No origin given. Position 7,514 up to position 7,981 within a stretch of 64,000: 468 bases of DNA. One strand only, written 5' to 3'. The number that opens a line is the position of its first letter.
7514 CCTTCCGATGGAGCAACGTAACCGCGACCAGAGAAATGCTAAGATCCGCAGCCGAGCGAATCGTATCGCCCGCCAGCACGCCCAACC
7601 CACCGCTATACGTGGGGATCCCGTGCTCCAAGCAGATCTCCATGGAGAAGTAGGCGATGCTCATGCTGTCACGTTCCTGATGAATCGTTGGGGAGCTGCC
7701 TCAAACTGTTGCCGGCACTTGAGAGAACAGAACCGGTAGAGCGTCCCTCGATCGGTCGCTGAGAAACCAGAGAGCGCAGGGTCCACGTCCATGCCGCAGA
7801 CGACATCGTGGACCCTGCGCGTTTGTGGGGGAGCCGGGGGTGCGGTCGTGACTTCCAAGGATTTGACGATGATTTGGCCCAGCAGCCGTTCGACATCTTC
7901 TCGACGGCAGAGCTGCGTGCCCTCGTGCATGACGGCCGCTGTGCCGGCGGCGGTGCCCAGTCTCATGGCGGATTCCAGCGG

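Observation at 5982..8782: Glucan phosphorylase and a YHS-tagged PfkB kinase translationally coupled to copA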

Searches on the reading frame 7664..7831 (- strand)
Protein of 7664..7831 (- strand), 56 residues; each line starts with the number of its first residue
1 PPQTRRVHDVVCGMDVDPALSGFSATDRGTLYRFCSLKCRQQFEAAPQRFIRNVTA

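Call 59: search_protein_representatives(protein=window:7664-7831:-)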
Query: 56 residues. Proteins with E-value up to 0.001 (for the whole library): 2250; up to 1e-10: 210; up to 1e-30: 2. The best 150 are listed.
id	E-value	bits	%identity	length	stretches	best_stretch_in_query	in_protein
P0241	3.0e-32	124.0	43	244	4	9-52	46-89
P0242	4.7e-32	123.4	42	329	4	8-52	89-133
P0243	3.1e-27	108.4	38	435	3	4-55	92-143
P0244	9.3e-26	103.7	39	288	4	7-52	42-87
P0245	2.1e-25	102.6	39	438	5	8-51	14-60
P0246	6.0e-25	101.2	41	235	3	1-52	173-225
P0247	1.7e-24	99.8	43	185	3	9-53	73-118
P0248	2.5e-24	99.3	41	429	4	7-53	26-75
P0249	4.5e-22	92.2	36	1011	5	9-52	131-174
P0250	5.7e-22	91.9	40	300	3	8-51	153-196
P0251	5.1e-21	88.9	42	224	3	8-52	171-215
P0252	2.1e-20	87.0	41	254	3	5-51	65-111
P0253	5.6e-20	85.7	38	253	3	5-52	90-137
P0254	1.1e-19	84.8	43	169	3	8-54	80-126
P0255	1.8e-19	84.1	42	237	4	5-51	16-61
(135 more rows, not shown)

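Call 61: search_protein_families(library=pfam, alignment_id=A3, max_evalue=0.00001)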
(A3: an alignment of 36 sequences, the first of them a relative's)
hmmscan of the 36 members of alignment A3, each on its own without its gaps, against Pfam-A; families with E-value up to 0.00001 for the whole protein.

A. member 1, P0242 (329 aa): 5 families
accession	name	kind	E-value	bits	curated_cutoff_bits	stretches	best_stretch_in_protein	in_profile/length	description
PF04945.19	YHS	-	8.9e-68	224.5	30.3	4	89-133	2-45/47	YHS domain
PF12018.13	FAP206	-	7.5e-18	65.3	33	0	15-51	217-253/272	Domain of unknown function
PF24273.1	TRASH_HVO_1752_C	-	1.2e-14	54.6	27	0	6-45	6-43/47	HVO_1752, C-terminal TRASH domain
PF06467.20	zf-FCS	-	6.6e-11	42.3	22.4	0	20-38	21-39/39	MYM-type Zinc finger with FCS sequence motif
PF05573.18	NosL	-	2e-10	41.6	24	0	86-130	6-53/131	NosL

B. families by the number of members that match (of 36 scanned): 27 families (the first 25 are shown)
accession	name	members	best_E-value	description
PF04945.19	YHS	36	7.9e-69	YHS domain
PF24273.1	TRASH_HVO_1752_C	30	4.8e-19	HVO_1752, C-terminal TRASH domain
PF19335.5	HMBD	15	5e-27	Heavy metal binding domain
PF06467.20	zf-FCS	12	6.1e-13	MYM-type Zinc finger with FCS sequence motif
PF16576.10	HlyD_D23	8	6.3e-54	Barrel-sandwich domain of CusB or HlyD membrane-fusion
PF12018.13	FAP206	8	7.5e-18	Domain of unknown function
PF13437.12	HlyD_3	8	2.6e-16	HlyD family secretion protein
PF00122.25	E1-E2_ATPase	4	3.7e-57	E1-E2 ATPase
PF00702.32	Hydrolase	4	1.2e-33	haloacid dehalogenase-like hydrolase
PF08394.17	Arc_trans_TRASH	4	4.9e-13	Archaeal TRASH domain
PF24461.1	DUF7576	4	2.3e-11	Family of unknown function (DUF7576)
PF03773.19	ArsP_1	3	2.3e-58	Predicted permease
PF18911.6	PKD_4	2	1.3e-99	PKD domain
PF00801.26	PKD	2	2.3e-70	PKD domain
PF00403.32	HMA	2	4.4e-19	Heavy-metal-associated domain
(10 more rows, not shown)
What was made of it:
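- The closest YHS domains elsewhere sit on CusB-type adaptors, P1B ATPases and ArsP permeases (calls 59, 61). The nearest YHS sequences belong to metal-trafficking proteins (call 61).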
